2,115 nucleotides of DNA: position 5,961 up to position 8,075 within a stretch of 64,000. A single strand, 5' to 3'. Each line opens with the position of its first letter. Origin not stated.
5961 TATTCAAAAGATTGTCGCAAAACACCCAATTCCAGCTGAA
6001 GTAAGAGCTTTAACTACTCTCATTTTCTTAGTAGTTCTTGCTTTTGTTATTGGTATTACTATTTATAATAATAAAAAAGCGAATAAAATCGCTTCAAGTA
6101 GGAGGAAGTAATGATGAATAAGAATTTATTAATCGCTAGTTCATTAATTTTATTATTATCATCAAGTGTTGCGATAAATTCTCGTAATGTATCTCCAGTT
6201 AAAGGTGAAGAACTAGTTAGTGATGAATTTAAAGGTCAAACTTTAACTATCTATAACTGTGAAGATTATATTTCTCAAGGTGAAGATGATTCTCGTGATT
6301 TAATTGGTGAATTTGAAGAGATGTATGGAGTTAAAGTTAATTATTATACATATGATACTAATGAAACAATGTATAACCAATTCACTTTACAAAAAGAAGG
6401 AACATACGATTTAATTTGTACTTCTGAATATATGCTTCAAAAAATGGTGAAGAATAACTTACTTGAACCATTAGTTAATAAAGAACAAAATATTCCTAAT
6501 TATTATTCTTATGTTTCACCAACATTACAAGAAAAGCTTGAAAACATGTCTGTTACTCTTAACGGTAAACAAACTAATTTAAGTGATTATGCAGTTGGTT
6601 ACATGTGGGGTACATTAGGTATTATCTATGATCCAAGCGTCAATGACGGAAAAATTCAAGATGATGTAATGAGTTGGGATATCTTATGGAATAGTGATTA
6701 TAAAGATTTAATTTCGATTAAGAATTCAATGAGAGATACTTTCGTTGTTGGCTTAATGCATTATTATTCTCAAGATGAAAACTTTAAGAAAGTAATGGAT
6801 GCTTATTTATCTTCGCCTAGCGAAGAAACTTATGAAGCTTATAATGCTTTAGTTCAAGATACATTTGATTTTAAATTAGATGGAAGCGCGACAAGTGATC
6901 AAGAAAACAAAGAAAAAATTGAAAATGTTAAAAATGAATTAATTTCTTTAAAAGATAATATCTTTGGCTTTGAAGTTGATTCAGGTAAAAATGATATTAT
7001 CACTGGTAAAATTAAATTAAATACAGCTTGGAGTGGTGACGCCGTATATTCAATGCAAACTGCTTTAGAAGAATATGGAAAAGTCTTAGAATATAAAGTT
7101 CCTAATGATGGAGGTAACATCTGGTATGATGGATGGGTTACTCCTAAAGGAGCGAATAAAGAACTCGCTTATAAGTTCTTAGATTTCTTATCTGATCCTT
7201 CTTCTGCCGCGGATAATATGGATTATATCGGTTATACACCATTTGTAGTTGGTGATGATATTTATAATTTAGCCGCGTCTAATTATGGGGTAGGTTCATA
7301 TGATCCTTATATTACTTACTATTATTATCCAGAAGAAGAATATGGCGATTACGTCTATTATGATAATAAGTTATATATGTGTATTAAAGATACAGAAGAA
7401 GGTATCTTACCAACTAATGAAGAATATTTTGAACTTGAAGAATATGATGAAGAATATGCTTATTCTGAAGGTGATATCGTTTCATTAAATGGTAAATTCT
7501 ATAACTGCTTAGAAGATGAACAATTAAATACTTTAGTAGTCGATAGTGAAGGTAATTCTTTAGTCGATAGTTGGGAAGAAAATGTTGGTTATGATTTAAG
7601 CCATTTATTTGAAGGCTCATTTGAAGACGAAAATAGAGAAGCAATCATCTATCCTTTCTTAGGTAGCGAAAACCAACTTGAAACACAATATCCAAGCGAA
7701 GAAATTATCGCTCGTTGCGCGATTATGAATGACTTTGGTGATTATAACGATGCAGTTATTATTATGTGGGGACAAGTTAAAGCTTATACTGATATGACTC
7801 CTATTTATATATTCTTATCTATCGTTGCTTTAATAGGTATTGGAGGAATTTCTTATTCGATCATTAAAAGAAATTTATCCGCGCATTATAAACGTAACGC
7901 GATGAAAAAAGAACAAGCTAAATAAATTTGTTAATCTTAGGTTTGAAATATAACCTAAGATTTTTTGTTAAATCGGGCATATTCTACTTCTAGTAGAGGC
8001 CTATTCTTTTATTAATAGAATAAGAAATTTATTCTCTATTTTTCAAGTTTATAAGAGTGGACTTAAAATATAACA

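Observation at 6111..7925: PotD-like binding protein carrying two chitin-binding-domain-3 (CBM5/12)-like motifs and a C-terminal membrane anchor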

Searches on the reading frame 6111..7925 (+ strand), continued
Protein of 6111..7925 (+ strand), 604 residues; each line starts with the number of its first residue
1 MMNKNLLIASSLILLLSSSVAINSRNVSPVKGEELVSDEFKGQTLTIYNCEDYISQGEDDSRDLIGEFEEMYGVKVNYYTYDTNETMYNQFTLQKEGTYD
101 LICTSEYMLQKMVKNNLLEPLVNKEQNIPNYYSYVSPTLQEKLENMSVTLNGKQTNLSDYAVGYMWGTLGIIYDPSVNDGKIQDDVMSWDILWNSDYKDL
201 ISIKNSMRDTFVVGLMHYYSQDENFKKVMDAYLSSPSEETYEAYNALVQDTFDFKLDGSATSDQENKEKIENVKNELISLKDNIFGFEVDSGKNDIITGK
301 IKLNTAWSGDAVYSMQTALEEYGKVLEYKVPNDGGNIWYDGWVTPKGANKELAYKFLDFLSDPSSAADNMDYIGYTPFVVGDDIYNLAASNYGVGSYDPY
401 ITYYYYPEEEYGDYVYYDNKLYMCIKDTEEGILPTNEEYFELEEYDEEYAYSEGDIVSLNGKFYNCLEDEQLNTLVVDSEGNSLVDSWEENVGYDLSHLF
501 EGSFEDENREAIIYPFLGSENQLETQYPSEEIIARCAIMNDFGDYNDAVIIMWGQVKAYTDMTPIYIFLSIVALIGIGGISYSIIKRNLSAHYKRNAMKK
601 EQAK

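Call 56: list_cluster_members(proteins=[window:6111-7922:+, P0037, P0012])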
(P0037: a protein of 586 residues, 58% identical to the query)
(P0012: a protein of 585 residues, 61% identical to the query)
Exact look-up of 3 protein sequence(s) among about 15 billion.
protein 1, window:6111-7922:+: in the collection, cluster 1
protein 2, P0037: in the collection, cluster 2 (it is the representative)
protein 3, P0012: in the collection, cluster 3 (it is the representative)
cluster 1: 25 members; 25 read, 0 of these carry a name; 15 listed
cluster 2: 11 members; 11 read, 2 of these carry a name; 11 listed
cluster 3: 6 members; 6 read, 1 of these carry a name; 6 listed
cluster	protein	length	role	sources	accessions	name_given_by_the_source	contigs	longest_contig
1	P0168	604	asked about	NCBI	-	-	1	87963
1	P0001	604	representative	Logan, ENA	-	-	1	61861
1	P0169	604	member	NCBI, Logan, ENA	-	-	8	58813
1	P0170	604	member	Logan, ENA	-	-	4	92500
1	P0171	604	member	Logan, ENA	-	-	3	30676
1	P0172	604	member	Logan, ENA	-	-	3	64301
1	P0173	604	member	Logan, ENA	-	-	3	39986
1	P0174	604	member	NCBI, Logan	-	-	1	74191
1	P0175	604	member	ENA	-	-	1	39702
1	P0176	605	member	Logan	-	-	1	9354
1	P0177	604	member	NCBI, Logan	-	-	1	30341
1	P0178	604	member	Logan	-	-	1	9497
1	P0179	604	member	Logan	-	-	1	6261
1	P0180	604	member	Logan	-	-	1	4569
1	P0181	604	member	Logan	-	-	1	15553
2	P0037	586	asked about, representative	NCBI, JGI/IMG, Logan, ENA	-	Spermidine/putrescine-binding periplasmic protein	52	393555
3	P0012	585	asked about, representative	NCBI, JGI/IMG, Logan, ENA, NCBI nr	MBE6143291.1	MAG: extracellular solute-binding protein [Erysipelotrichaceae bacterium] | extracellular solute-binding protein [Erysipelotrichaceae bacterium]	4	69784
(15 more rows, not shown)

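Call 57: fold_search(model_id=the predicted structure, library=pdb)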
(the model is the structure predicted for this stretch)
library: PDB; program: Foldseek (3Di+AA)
matches with E <= 10: 1422; with E <= 0.001: 984
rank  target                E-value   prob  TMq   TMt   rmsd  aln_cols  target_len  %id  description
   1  4gl0                  9.4e-22  1.00  0.40  0.72   3.7       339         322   28  Putative spermidine/putrescine ABC transporter from Listeria monocytogenes (released 2012-08-22)
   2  4eqb_A                7.8e-21  1.00  0.40  0.71   4.0       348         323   26  1.5 Angstrom Crystal Structure of Spermidine/Putrescine ABC Transporter Substrate-Binding Protein PotD from Streptococ (released 2012-05-02)
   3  7oyt                  3.6e-19  1.00  0.41  0.71   5.6       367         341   23  E.coli's putrescine receptor variant PotF/D (4JDF) with mutations E39D F88L in complex with spermidine (released 2021-12-01)
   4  7xjm_C                5.3e-19  1.00  0.40  0.72   4.7       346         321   23  Structure of VcPotD1 in complex with spermidine (released 2023-04-26)
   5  7xjn_C                5.3e-19  1.00  0.39  0.71   5.0       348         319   23  Structure of VcPotD1 in complex with norspermidine (released 2023-04-26)
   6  7oyy                  5.6e-19  1.00  0.42  0.71   3.7       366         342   22  E.coli's putrescine receptor variant PotF/D (4JDF) with mutation S247D in complex with spermidine (released 2021-12-01)
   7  8asz                  6.6e-19  1.00  0.41  0.70   3.9       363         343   21  PotF with mutations S87Y and A182D in complex with Agmatine (released 2024-03-06)
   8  7oys                  1.1e-18  1.00  0.41  0.70   5.7       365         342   22  E.coli's putrescine receptor variant PotF/D (4JDF) with mutations E39D Y87S in complex with spermidine (released 2021-12-01)
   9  7xjm_A                1.5e-18  1.00  0.39  0.71   4.9       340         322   23  Structure of VcPotD1 in complex with spermidine (released 2023-04-26)
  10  7oyx_A                1.7e-18  1.00  0.41  0.69   3.6       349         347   23  E.coli's putrescine receptor variant PotF/D (4JDF) with mutations E39D Y87S F88Y S247D in complex with spermidine (released 2021-12-01)
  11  7xjm_D                1.7e-18  1.00  0.40  0.71   4.8       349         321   24  Structure of VcPotD1 in complex with spermidine (released 2023-04-26)
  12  6ye8_A                1.7e-18  1.00  0.40  0.68   5.6       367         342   22  E.coli's Putrescine receptor PotF complexed with Spermidine (released 2021-01-20)
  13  1pot                  1.8e-18  1.00  0.40  0.71   4.7       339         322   26  SPERMIDINE/PUTRESCINE-BINDING PROTEIN COMPLEXED WITH SPERMIDINE (MONOMER FORM) (released 1996-12-07)
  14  7oyw_A                1.9e-18  1.00  0.41  0.69   3.6       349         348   23  E.coli's putrescine receptor variant PotF/D (4JDF) with mutations E39D F88L S247D in complex with spermidine (released 2021-12-01)
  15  7xjn_B                2.2e-18  1.00  0.38  0.70   5.1       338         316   23  Structure of VcPotD1 in complex with norspermidine (released 2023-04-26)
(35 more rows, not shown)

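Call 58: find_encoding_contigs(protein=window:6111-7925:+, flank=3000, max_places=3)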
Protein window:6111-7925:+ (604 aa): no gene with exactly this product is on record in the collection.

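Call 59: find_encoding_contigs(protein=P0001, flank=2000, max_places=3)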
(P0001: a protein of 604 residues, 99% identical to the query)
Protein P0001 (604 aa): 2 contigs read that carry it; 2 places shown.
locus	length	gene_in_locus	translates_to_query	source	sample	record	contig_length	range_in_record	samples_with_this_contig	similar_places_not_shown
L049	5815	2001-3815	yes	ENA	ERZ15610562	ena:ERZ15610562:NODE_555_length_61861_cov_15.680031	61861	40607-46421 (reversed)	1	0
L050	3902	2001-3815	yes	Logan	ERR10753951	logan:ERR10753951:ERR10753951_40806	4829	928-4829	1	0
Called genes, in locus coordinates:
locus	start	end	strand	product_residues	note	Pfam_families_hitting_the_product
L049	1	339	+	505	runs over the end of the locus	PF00005:ABC_tran, PF08402:TOBE_2 (faint)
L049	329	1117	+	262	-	PF00528:BPD_transp_1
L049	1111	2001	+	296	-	PF00528:BPD_transp_1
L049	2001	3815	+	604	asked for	PF01547:SBP_bac_1 (weak), PF13416:SBP_bac_8, PF13343:SBP_bac_6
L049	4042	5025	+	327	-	PF01501:Glyco_transf_8, PF18404:Glyco_transf_24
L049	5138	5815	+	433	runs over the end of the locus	PF02885:Glycos_trans_3N, PF00591:Glycos_transf_3, PF07831:PYNP_C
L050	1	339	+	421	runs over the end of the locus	?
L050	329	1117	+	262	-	PF00528:BPD_transp_1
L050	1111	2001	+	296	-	PF00528:BPD_transp_1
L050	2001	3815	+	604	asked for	PF01547:SBP_bac_1 (weak), PF13416:SBP_bac_8, PF13343:SBP_bac_6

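Call 61: search_protein_families(library=pfam, proteins=[L018:6001-7914:+, L022:6001-7692:+, L026:6001-7734:+, L029:6001-7575:+, L032:6001-7530:+, L033:6001-7638:+, L034:6001-7650:+, L036:6001-7515:+, L020:6001-7590:+], max_evalue=0.1)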
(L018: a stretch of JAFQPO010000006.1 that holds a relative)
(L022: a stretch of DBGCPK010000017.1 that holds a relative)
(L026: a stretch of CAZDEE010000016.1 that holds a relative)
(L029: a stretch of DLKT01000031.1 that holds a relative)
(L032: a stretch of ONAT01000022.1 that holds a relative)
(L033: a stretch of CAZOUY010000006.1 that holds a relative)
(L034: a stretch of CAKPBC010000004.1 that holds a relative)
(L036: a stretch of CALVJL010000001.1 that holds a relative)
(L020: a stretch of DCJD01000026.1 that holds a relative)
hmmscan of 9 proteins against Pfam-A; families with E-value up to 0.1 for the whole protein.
L018:6001-7914:+ (638 aa): 4 families
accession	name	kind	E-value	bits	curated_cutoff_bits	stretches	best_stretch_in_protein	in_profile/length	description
PF13416.11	SBP_bac_8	-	9.3e-20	72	27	1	52-364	2-261/279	Bacterial extracellular solute-binding protein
PF13343.11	SBP_bac_6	-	8.6e-13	48.8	24.6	2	87-208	4-115/245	Bacterial extracellular solute-binding protein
PF01547.30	SBP_bac_1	-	2.6e-08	34.6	26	1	52-349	13-303/307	Bacterial extracellular solute-binding protein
PF02839.19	CBM_5_12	-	9.9e-06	25.9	26.2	1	427-448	2-29/44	Carbohydrate-binding module family 5/12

L022:6001-7692:+ (564 aa): 5 families
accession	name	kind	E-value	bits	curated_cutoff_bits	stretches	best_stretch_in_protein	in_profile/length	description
PF13416.11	SBP_bac_8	-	2.2e-17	64.2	27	1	60-384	2-261/279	Bacterial extracellular solute-binding protein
PF13343.11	SBP_bac_6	-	1.5e-13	51.3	24.6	2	327-379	166-214/245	Bacterial extracellular solute-binding protein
PF01547.30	SBP_bac_1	-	1.3e-08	35.6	26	1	59-372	12-306/307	Bacterial extracellular solute-binding protein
PF15739.10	TSNAXIP1_N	-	0.031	15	27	1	237-282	5-50/111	Translin-associated factor X-interacting N-terminus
PF11172.13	DUF2959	-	0.067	13.8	26.8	0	243-298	106-158/190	Protein of unknown function (DUF2959)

L026:6001-7734:+ (578 aa): 4 families
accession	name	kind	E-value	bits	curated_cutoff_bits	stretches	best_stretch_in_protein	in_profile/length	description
PF13416.11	SBP_bac_8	-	6.2e-19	69.3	27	1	59-383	2-262/279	Bacterial extracellular solute-binding protein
PF13343.11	SBP_bac_6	-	7.6e-16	58.8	24.6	2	94-235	4-134/245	Bacterial extracellular solute-binding protein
PF01547.30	SBP_bac_1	-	1.9e-08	35.1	26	1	59-370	13-306/307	Bacterial extracellular solute-binding protein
PF13531.11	SBP_bac_11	-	0.0017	18.6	25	1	219-374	92-222/227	Bacterial extracellular solute-binding protein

L029:6001-7575:+ (525 aa): 4 families
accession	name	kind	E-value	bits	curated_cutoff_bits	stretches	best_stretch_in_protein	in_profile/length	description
PF13416.11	SBP_bac_8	-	1.4e-18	68.2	27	1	13-338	1-261/279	Bacterial extracellular solute-binding protein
PF13343.11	SBP_bac_6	-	2.1e-11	44.2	24.6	2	49-171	4-115/245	Bacterial extracellular solute-binding protein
PF01547.30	SBP_bac_1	-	1.3e-10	42.2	26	1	12-326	11-306/307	Bacterial extracellular solute-binding protein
PF13531.11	SBP_bac_11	-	0.028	14.6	25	0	12-77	14-77/227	Bacterial extracellular solute-binding protein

L032:6001-7530:+ (510 aa): 4 families
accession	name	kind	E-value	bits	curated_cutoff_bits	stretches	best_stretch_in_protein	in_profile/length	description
PF13416.11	SBP_bac_8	-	4.6e-20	73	27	1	13-323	1-261/279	Bacterial extracellular solute-binding protein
PF13343.11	SBP_bac_6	-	7.3e-13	49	24.6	2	49-191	4-136/245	Bacterial extracellular solute-binding protein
PF01547.30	SBP_bac_1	-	8.6e-08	33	26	1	12-310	11-305/307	Bacterial extracellular solute-binding protein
PF17388.7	GP24_25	-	0.051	14.5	27.4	0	143-230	34-112/124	Mycobacteriophage tail assembly protein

L033:6001-7638:+ (546 aa): 5 families
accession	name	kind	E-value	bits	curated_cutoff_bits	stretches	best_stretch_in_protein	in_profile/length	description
PF13416.11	SBP_bac_8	-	1.5e-19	71.3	27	1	17-341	1-265/279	Bacterial extracellular solute-binding protein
PF13343.11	SBP_bac_6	-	2.1e-15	57.3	24.6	2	53-193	5-132/245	Bacterial extracellular solute-binding protein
PF01547.30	SBP_bac_1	-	1.7e-10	41.8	26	1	16-323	11-304/307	Bacterial extracellular solute-binding protein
PF13531.11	SBP_bac_11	-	0.00079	19.7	25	0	16-73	14-70/227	Bacterial extracellular solute-binding protein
PF15106.11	TMEM156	-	0.017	14.9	27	1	499-536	168-207/226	TMEM156 protein family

L034:6001-7650:+ (550 aa): 3 families
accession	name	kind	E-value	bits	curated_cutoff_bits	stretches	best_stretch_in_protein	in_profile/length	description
PF13416.11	SBP_bac_8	-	1.1e-17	65.2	27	1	44-365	2-264/279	Bacterial extracellular solute-binding protein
PF13343.11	SBP_bac_6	-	5e-14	52.8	24.6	2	79-219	4-128/245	Bacterial extracellular solute-binding protein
PF01547.30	SBP_bac_1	-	2.9e-07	31.2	26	1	43-350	12-306/307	Bacterial extracellular solute-binding protein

L036:6001-7515:+ (505 aa): 5 families
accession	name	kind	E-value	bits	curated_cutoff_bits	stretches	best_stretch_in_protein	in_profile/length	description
PF13416.11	SBP_bac_8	-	8.4e-25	88.5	27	1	55-355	2-263/279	Bacterial extracellular solute-binding protein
PF13343.11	SBP_bac_6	-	2e-13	50.8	24.6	1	96-349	17-216/245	Bacterial extracellular solute-binding protein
PF01547.30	SBP_bac_1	-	1.7e-09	38.5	26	1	52-341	11-306/307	Bacterial extracellular solute-binding protein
PF23202.1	PAH_ZNF598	-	0.0023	18.6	25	1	217-254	30-66/83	ZNF598 PAH domain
PF13531.11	SBP_bac_11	-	0.0026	18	25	1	55-343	16-220/227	Bacterial extracellular solute-binding protein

L020:6001-7590:+ (530 aa): 6 families
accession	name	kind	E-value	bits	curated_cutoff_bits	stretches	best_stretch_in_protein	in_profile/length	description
PF13416.11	SBP_bac_8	-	1.8e-17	64.5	27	1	21-336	2-261/279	Bacterial extracellular solute-binding protein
PF01547.30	SBP_bac_1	-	4.2e-10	40.5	26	1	21-320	13-302/307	Bacterial extracellular solute-binding protein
PF13343.11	SBP_bac_6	-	7e-08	32.7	24.6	2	282-321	168-205/245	Bacterial extracellular solute-binding protein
PF06506.16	PrpR_N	-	0.0038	17.3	29.1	1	22-74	86-138/167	Propionate catabolism activator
PF02839.19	CBM_5_12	-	0.01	16.3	26.2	1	356-376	3-23/44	Carbohydrate-binding module family 5/12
PF17833.7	pre-PUA_NIP7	-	0.089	13.5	23.1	0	381-437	6-60/80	NIP7/UPF0113, pre-PUA domain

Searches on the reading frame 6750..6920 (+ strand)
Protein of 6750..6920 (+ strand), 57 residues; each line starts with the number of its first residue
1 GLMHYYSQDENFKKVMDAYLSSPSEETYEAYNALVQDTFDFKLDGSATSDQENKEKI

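Call 14: search_protein_families(library=pfam, proteins=[window:6750-6920:+], max_evalue=10)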
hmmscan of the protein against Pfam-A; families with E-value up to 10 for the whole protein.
window:6750-6920:+ (57 aa): 2 families
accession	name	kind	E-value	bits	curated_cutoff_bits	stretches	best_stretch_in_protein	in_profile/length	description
PF07709.16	SRR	-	0.12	13.3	20.6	1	10-19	1-10/14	Seven Residue Repeat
PF21428.2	Gp7_helical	-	0.15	12.4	27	1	5-35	15-45/47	Baseplate wedge protein gp7, helical domain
